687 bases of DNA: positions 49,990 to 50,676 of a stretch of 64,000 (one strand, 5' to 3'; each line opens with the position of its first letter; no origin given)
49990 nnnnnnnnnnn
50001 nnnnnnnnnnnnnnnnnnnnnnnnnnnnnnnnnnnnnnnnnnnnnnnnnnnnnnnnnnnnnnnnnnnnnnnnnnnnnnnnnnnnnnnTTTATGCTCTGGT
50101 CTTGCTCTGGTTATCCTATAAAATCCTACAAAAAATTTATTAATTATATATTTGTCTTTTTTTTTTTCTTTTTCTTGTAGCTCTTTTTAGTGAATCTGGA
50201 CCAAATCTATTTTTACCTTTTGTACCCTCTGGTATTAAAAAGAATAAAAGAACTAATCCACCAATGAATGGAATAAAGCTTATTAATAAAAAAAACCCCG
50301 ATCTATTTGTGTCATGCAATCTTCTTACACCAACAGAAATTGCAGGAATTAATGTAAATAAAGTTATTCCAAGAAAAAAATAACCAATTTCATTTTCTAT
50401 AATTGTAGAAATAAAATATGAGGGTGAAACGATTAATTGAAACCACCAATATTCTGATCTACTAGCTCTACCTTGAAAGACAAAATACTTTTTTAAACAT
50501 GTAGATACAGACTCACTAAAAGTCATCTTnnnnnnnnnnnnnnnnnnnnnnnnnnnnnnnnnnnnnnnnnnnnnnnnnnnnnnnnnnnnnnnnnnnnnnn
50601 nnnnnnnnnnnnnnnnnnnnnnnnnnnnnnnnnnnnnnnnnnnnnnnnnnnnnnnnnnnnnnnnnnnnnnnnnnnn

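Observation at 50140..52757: Mobile three-gene membrane module: PrsW protease + PDZ-fused pentameric ligand-gated ion channel + DUF805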

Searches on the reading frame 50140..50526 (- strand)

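Call 4: search_protein_families(library=pfam, proteins=[window:50140-50526:-], max_evalue=0.1)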
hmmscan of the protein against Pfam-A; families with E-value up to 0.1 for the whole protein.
window:50140-50526:- (128 aa): 2 families
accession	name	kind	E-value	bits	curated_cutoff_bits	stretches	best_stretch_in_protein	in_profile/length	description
PF05656.20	DUF805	-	1.6e-26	93.4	25.7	1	14-110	1-111/111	Protein of unknown function (DUF805)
PF09586.16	YfhO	-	0.072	11.9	28.5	1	11-88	105-180/835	Bacterial membrane protein YfhO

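Call 5: search_protein_families(library=ncbifam, proteins=[window:50140-50526:-], max_evalue=0.1)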
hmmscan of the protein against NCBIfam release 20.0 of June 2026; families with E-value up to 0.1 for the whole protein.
window:50140-50526:- (128 aa): 1 family
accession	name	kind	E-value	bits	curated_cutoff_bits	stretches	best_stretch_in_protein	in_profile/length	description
NF010827.0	PRK14231.1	equivalog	0.057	13.9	143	1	38-96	56-112/129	fluoride efflux transporter CrcB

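Call 28: search_protein_families(library=padloc, proteins=[window:50140-50526:-], max_evalue=0.01)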
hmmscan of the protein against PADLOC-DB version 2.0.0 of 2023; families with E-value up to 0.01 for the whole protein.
window:50140-50526:- (128 aa): 0 families

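Call 47: search_protein_families(library=phrogs, proteins=[window:50140-50526:-], max_evalue=0.01)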
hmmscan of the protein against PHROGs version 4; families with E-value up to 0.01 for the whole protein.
window:50140-50526:- (128 aa): 1 family
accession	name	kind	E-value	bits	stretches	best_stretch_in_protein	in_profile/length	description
phrog_12855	-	moron, auxiliary metabolic gene and host takeover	1e-25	91.4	1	1-117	63-197/333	membrane protein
